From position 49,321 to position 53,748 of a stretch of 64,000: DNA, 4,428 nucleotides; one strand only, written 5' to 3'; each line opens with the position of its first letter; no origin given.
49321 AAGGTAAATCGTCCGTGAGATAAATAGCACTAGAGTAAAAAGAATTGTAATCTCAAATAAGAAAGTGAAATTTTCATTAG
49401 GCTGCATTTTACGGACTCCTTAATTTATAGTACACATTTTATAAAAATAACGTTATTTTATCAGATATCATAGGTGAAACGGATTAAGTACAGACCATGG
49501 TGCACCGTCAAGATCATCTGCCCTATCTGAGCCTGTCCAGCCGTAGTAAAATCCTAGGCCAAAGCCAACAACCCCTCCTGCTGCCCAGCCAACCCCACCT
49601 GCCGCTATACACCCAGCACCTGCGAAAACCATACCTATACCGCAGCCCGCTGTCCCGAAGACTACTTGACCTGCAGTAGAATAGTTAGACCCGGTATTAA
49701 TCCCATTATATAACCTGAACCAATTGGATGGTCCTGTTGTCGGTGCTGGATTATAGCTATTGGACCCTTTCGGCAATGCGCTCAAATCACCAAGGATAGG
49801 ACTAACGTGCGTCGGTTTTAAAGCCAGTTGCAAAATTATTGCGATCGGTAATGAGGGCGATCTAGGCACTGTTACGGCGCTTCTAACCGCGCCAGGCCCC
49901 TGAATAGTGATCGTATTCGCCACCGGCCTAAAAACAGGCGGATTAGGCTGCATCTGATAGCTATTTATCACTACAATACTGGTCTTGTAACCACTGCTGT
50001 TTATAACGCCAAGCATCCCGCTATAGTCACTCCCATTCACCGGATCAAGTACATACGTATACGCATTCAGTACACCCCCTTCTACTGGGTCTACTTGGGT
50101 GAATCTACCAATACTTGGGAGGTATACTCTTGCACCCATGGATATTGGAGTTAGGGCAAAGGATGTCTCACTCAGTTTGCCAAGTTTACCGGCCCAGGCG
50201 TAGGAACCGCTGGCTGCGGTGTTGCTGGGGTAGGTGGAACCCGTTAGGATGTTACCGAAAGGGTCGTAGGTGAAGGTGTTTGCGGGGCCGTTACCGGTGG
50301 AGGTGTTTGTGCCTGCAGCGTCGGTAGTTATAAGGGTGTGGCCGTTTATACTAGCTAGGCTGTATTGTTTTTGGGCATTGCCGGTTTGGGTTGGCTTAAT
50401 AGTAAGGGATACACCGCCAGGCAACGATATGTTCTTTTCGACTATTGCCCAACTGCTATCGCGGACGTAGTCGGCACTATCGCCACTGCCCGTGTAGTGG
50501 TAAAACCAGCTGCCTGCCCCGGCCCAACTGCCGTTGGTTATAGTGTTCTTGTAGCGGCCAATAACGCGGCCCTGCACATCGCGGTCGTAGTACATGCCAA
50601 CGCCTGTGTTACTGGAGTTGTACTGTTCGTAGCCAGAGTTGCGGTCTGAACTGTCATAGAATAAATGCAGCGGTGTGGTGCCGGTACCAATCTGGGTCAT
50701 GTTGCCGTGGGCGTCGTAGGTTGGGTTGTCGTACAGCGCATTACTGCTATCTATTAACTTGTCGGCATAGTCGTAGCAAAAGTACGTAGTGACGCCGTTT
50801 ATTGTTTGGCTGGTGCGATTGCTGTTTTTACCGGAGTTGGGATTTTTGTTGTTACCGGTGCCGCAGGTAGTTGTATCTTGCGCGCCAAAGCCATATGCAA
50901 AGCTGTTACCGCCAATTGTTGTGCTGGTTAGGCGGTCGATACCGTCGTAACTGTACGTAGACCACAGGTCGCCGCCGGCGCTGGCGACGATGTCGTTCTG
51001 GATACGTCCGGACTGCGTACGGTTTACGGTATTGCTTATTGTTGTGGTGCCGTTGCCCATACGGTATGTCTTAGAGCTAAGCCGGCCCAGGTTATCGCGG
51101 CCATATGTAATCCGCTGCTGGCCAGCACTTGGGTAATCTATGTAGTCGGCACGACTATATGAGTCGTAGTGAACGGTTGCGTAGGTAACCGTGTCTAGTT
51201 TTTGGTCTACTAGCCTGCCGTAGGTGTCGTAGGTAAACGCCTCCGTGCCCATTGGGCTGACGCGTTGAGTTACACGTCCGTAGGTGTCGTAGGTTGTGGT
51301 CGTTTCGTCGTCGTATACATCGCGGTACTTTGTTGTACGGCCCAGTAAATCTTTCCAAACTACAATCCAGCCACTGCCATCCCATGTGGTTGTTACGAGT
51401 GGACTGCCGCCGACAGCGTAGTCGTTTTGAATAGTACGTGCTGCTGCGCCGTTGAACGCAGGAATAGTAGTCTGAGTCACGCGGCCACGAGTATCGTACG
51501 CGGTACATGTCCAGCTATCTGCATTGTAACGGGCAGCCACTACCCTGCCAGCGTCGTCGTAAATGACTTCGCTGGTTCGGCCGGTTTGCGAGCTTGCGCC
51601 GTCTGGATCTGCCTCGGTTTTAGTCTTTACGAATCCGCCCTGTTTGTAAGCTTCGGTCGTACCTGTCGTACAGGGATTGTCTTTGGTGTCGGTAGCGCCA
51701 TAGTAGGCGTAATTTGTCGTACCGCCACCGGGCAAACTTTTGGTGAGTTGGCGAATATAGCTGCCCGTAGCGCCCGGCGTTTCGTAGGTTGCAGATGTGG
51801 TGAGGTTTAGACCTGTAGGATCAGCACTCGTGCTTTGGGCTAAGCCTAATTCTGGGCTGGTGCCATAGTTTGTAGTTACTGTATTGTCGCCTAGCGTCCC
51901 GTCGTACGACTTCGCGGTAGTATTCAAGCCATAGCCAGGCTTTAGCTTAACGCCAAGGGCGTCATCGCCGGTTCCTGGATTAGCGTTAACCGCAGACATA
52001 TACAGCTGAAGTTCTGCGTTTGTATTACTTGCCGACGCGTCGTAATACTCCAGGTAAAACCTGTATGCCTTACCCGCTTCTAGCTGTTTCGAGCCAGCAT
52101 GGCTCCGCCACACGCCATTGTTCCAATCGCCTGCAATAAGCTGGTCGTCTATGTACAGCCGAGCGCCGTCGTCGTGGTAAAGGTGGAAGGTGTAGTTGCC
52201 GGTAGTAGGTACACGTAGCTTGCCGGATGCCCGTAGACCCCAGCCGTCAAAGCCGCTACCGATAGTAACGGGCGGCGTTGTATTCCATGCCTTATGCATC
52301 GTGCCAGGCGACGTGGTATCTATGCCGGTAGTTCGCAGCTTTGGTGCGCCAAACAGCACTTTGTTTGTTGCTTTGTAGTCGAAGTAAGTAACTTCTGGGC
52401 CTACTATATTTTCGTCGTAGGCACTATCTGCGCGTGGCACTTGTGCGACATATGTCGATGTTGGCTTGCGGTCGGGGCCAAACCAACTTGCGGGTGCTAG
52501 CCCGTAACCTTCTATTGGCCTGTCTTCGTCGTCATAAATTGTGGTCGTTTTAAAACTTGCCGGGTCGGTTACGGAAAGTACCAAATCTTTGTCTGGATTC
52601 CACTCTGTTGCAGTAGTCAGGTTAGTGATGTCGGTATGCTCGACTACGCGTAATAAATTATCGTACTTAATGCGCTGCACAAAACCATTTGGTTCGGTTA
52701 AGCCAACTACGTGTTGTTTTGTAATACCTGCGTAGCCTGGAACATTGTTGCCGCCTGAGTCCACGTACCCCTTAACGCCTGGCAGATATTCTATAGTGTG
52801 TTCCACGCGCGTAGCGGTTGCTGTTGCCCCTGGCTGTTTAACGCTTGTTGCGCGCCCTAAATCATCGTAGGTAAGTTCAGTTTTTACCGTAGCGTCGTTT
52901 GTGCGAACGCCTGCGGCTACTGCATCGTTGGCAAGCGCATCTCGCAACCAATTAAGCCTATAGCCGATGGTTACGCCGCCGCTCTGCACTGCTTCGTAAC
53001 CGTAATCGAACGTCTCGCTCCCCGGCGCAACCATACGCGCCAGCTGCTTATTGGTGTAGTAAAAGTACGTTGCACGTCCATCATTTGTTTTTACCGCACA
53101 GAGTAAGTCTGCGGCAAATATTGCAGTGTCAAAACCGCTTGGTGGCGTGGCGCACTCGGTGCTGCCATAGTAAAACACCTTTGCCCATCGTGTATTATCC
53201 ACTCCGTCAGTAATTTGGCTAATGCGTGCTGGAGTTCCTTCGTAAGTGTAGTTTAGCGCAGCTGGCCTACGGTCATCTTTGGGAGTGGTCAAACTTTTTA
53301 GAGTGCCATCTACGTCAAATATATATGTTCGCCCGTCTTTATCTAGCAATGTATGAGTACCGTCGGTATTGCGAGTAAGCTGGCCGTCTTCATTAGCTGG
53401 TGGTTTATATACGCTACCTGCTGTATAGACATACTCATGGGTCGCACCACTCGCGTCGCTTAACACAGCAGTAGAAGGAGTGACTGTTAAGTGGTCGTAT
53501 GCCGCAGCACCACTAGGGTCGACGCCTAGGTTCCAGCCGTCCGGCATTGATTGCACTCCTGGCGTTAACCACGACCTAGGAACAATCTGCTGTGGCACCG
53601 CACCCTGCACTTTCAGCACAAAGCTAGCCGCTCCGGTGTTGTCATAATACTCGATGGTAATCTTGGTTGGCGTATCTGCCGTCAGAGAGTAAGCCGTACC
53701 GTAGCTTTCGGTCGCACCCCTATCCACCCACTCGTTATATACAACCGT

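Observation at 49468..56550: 2360-aa secreted PA14 x3 + RHS/YD-repeat polymorphic toxin in a reduced genome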

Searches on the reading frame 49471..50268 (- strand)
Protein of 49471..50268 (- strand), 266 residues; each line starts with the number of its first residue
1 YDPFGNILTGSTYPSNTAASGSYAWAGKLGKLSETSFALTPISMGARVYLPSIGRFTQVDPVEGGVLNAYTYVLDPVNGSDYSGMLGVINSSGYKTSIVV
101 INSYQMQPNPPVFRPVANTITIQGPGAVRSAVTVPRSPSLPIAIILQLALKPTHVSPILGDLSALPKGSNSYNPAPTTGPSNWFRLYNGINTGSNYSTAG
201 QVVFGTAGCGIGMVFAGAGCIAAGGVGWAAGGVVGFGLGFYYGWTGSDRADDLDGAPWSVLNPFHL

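Call 7: search_protein_families(library=pfam, proteins=[window:49471-50268:-], max_evalue=1)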
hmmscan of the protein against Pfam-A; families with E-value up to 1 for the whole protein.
window:49471-50268:- (266 aa): 0 families

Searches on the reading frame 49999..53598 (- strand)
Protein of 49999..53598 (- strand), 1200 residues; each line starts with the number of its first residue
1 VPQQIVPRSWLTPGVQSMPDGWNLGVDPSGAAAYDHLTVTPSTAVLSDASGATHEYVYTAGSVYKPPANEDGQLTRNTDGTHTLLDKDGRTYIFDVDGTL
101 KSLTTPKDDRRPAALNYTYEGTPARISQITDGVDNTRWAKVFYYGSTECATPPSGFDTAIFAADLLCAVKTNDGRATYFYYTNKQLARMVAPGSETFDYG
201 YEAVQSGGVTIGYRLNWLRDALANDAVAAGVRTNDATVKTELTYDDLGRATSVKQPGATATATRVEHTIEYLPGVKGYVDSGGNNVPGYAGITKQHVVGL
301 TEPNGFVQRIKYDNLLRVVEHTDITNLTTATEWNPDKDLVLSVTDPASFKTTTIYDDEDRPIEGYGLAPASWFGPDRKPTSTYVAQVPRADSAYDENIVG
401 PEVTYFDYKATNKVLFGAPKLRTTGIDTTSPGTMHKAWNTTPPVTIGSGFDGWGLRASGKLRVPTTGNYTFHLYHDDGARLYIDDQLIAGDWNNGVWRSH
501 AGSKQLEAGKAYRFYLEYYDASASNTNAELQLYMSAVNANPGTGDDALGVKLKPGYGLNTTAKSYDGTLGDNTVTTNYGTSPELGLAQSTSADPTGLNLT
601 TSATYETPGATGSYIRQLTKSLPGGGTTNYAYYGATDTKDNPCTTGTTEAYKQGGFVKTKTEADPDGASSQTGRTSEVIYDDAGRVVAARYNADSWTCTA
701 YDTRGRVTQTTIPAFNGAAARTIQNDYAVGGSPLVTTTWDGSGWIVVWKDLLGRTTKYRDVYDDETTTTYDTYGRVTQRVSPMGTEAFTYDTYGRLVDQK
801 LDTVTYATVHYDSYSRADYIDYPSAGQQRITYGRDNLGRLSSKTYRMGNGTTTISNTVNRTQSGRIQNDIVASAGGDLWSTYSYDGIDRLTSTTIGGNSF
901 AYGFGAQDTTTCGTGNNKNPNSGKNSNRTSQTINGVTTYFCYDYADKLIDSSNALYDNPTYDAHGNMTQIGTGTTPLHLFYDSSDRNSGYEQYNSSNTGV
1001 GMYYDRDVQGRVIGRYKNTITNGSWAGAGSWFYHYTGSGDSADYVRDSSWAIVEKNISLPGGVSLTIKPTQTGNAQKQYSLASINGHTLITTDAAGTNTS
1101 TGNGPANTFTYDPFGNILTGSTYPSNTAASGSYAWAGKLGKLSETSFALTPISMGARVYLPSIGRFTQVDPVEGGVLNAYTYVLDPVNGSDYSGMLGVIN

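Call 37: find_related_loci(query=A1, collection=genome_contigs, flank=6000)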
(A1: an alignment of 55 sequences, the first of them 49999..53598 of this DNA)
Query A1 (1200 aa) in genome_contigs; peptide patterns used: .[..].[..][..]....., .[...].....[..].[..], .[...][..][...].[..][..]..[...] (x = any residue, [..] = any of these).
220 stretches matched a pattern; 170 encode a relative of the query (tblastn E <= 1e-3); the best 80 are kept; 76 distinct loci.
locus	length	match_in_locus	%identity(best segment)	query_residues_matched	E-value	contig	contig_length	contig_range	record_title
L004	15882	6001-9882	65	5-1194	0e+0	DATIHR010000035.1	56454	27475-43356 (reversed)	MAG TPA_asm: Candidatus Saccharimonadales bacterium isolate SMAG_U15643 k141_559760, whole genome shotgun sequence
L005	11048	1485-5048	58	1-1197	0e+0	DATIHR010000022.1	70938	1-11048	MAG TPA_asm: Candidatus Saccharimonadales bacterium isolate SMAG_U15643 k141_342779, whole genome shotgun sequence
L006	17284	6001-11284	54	1-1196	0e+0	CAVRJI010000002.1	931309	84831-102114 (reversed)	MAG: uncultured bacterium isolate MFD01275.bin.1.111 genome assembly, contig: contig_12920, whole genome shotgun sequenc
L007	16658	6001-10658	58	4-1195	0e+0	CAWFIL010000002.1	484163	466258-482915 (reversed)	MAG: uncultured bacterium isolate MFD02134.bin.2.167 genome assembly, contig: contig_31778, whole genome shotgun sequenc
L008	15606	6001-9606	54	1-1196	0e+0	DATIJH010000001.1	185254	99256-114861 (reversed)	MAG TPA_asm: Candidatus Saccharimonadales bacterium isolate SMAG_U15686 k141_43174, whole genome shotgun sequence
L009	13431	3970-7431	53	1-1198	0e+0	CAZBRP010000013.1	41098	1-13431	MAG TPA_asm: uncultured Candidatus Saccharibacteria bacterium isolate SRP200132_co1_645 genome assembly, contig: NODE_15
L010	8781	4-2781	64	262-1198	0e+0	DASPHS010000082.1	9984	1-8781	MAG TPA_asm: Candidatus Saccharimonadales bacterium isolate SMAG_U11962 k141_1205970, whole genome shotgun sequence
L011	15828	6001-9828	54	4-1196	0e+0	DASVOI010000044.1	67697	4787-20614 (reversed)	MAG TPA_asm: Candidatus Saccharimonadales bacterium isolate SMAG_U3149 k141_39988, whole genome shotgun sequence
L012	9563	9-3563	52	16-1194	0e+0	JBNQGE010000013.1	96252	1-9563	MAG: Candidatus Saccharibacteria bacterium isolate Bin_28 c_000000000019, whole genome shotgun sequence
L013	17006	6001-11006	51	1-1196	0e+0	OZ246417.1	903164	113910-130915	MAG: uncultured Candidatus Saccharibacteria bacterium isolate binchicken_co179_116 genome assembly, chromosome: 1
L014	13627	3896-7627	52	5-1194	0e+0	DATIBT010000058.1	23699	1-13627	MAG TPA_asm: Candidatus Saccharimonadales bacterium isolate SMAG_U16297 k141_153539, whole genome shotgun sequence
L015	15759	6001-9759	50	3-1195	0e+0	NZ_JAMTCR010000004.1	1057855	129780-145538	Actinokineospora globicatena strain DSM 44256 LV79DRAFT_scaffold00003.3, whole genome shotgun sequence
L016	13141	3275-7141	50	1-1194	0e+0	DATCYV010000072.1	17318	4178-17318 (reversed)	MAG TPA_asm: Candidatus Saccharimonadales bacterium isolate SMAG_U53 k141_1185496, whole genome shotgun sequence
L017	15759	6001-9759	50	1-1200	0e+0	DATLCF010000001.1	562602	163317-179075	MAG TPA_asm: Nevskiaceae bacterium isolate SMAG_U14317 k141_10451599, whole genome shotgun sequence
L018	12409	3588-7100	48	4-1196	0e+0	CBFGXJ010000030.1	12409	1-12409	MAG TPA_asm: uncultured bacterium isolate SRR32277390_binner123_Refined_3 genome assembly, contig: ERZ27245939.1010, who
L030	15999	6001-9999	54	1-1197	0e+0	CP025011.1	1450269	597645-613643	Candidatus Saccharibacteria bacterium YM_S32_TM7_50_20 chromosome, complete genome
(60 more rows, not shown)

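Call 42: predict_structure(alignment_id=A1)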
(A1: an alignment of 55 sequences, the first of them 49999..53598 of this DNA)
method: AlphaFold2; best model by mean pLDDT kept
length: 1200 residues; sequences in the alignment: 55
mean_pLDDT: 84.9   pTM: 0.80
mean pLDDT of the five models: 84.9, 83.9, 83.2, 80.5, 79.1
residues with pLDDT >= 90: 628; 70-90: 418; 50-70: 105; < 50: 49
segments of 3 or more residues with pLDDT < 50: 1-32, 540-543, 1194-1200
pLDDT, mean of each block of 10 residues (from residue 1): 28 27 32 66 70 68 65 72 72 76 60 67 75 81 88 80 79 89 90 92 87 90 94 95 86 94 93 64 54 92 94 85 96 87 96 89 94 93 92 91 88 76 88 86 84 89 89 91 86 85 89 90 76 75 60 87 90 92 89 88 87 84 91 88 82 88 81 90 90 94 92 94 95 96 96 95 97 95 97 95 97 95 97 94 96 95 92 93 90 95 90 81 92 94 92 92 93 87 93 93 92 93 92 90 91 93 93 93 89 95 93 87 78 57 81 83 86 62 76 37
secondary structure, 60 per line:
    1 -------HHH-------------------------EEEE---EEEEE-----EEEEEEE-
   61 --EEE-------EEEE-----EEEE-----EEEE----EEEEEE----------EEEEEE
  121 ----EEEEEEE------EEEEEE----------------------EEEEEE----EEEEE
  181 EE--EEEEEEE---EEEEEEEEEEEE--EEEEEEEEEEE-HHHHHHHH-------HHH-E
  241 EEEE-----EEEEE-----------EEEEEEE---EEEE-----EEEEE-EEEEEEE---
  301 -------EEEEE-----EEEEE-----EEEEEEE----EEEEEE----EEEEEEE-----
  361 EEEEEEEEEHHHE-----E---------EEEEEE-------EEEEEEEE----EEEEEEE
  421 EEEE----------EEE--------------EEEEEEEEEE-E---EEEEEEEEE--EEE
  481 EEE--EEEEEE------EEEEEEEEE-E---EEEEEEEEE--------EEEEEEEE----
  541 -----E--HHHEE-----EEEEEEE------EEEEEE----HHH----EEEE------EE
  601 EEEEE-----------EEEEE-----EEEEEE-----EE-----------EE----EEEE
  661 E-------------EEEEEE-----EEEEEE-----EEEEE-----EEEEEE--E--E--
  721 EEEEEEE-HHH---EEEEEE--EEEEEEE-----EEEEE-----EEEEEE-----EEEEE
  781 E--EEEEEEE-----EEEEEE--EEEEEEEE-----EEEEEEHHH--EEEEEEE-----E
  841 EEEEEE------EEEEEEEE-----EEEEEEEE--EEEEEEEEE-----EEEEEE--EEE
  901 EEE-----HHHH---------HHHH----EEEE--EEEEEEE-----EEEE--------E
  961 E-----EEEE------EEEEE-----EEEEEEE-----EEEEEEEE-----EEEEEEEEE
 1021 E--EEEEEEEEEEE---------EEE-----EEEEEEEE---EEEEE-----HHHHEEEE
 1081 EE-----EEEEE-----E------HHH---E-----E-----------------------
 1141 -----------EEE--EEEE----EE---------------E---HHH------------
elements in order (helices of 4 or more, strands of 3 or more residues): E36-39 E43-47 E53-59 E63-65 E73-76 E82-85 E91-94 E99-104 E115-120 E125-131 E138-143 E166-171 E176-182 E185-191 E195-206 E209-219 H221-228 E240-244 E250-254 E266-272 E276-279 E285-289 E291-297 E308-312 E318-322 E328-334 E339-344 E349-355 E361-369 E389-394 E402-409 E414-424 E435-437 E452-461 E467-475 E478-483 E486-491 E498-506 E512-520 E529-536 E559-565 E572-577 E589-592 E599-605 E617-621 E627-632 E657-661 E675-680 E686-691 E697-701 E707-712 E721-727 E735-740 E743-749 E755-759 E765-770 E776-781 E784-790 E796-801 E804-811 E817-822 E828-834 E840-846 E853-860 E866-873 E876-884 E890-895 E898-903 H909-912 H922-925 E930-933 E936-942 E948-951 E967-970 E977-981 E987-993 E999-1006 E1012-1021 E1024-1034 E1044-1046 E1052-1059 E1063-1067 H1073-1076 E1077-1082 E1088-1092 E1152-1154 E1157-1160

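Call 46: fold_search(model_id=the predicted structure, library=pdb)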
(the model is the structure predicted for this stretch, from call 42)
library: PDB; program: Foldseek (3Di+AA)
matches with E <= 10: 1711; with E <= 0.001: 140
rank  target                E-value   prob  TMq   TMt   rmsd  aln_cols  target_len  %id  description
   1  8qjd_B                1.5e-35  1.00  0.41  0.47  26.2      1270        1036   14  T6SS-linked Rhs repeat protein - Salmonella bongori Rhs-core domain (released 2024-09-25)
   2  8qjc                  3.8e-35  1.00  0.38  0.43  27.3      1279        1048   14  T6SS-linked Rhs repeat protein - Salmonella bongori Rhs-core domain with toxin domain (released 2024-09-25)
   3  8qja_D                1.6e-34  1.00  0.22  0.25  22.2      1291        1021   13  T6SS-linked Rhs repeat protein - Advenella mimigardefordensis VgrG-Rhs core (released 2024-09-25)
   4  8qja_A                1.7e-34  1.00  0.31  0.35  19.7      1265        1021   14  T6SS-linked Rhs repeat protein - Advenella mimigardefordensis VgrG-Rhs core (released 2024-09-25)
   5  8qja_B                2.8e-34  1.00  0.28  0.32  18.3      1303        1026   14  T6SS-linked Rhs repeat protein - Advenella mimigardefordensis VgrG-Rhs core (released 2024-09-25)
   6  8cp6_B                3.1e-34  1.00  0.31  0.33  20.2      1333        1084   15  Type six secretion system exported effector 5 (Tse5) (released 2023-12-06)
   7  8qja_C                4.0e-34  1.00  0.24  0.28  21.2      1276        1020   13  T6SS-linked Rhs repeat protein - Advenella mimigardefordensis VgrG-Rhs core (released 2024-09-25)
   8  8qjb_A                8.5e-34  1.00  0.39  0.45  27.8      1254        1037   14  T6SS-linked Rhs repeat protein - Salmonella bongori Rhs-core domain extended N-terminus (released 2024-09-25)
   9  7q97_A                9.8e-34  1.00  0.38  0.44  28.9      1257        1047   15  Structure of the bacterial type VI secretion system effector RhsA. (released 2021-12-22)
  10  8uy4_A                6.3e-33  1.00  0.38  0.34  15.1      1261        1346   13  Acinetobacter baumannii Tse15 Rhs effector (released 2024-10-09)
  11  7pq5                  1.4e-32  1.00  0.27  0.31  20.5      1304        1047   13  Photorhabdus laumondii T6SS-associated Rhs protein carrying the Tre23 toxin domain (released 2021-12-01)
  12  8uxt                  2.0e-32  1.00  0.33  0.29  25.0      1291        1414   13  Acinetobacter baumannii Tse15 Rhs effector, toxin cleavage mutant (D1369N, D1391N) (released 2024-10-09)
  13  8h8b                  1.2e-31  1.00  0.36  0.42  23.6      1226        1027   13  Type VI secretion system effector RhsP in its pre-autoproteolysis and monomeric form (released 2023-01-18)
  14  9ifo_A                7.5e-31  1.00  0.38  0.33  16.5      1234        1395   14  Structure of Teneurin-Like Protein (TLP) (released 2026-03-11)
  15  8h8a_A                9.8e-29  1.00  0.37  0.45  26.6      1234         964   13  Type VI secretion system effector RhsP in its post-autoproteolysis and monomeric form (released 2023-01-18)
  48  6qdi                  2.3e-08  1.00  0.11  0.42   2.9       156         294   28  anti-sigma factor domain-containing protein from Clostridium clariflavum (released 2019-06-12)
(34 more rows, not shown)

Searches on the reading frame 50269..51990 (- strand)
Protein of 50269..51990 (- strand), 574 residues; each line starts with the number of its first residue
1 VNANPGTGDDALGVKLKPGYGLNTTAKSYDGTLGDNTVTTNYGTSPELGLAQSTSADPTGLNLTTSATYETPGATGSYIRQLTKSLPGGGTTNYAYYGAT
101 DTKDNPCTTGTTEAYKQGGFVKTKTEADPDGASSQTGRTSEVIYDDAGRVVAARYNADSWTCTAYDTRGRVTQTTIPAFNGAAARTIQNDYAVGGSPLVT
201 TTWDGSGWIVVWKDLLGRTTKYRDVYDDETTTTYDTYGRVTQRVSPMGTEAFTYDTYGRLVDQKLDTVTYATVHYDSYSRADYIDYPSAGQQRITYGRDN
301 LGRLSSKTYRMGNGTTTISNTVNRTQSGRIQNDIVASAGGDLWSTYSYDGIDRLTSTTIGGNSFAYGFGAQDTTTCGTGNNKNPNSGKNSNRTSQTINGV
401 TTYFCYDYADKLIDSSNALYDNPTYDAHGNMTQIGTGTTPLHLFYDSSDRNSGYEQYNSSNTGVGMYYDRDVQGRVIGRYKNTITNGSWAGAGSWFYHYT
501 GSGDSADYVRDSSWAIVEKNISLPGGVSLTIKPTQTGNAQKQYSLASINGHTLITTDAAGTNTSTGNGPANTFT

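Call 7: search_protein_families(library=pfam, proteins=[window:50269-51990:-], max_evalue=1)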
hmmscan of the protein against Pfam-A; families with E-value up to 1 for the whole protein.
window:50269-51990:- (574 aa): 1 family
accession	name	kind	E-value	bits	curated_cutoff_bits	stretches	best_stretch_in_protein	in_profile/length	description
PF05593.20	RHS_repeat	-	2.8e-05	24.8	22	3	234-261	1-29/38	RHS Repeat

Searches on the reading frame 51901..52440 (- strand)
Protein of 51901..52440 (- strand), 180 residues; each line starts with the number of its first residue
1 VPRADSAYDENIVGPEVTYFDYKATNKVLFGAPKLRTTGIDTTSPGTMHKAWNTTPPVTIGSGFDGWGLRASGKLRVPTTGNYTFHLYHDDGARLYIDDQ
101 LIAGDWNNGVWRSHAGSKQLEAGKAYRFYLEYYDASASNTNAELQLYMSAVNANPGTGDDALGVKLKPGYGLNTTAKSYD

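Call 7: search_protein_families(library=pfam, proteins=[window:51901-52440:-], max_evalue=1)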
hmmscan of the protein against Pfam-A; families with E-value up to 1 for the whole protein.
window:51901-52440:- (180 aa): 2 families
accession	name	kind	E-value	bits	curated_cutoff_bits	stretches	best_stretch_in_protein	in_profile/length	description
PF07691.17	PA14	-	3.2e-18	66.4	24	1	62-148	41-133/147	PA14 domain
PF10528.15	GLEYA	-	0.00083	20.1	26.2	1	71-131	5-75/91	GLEYA domain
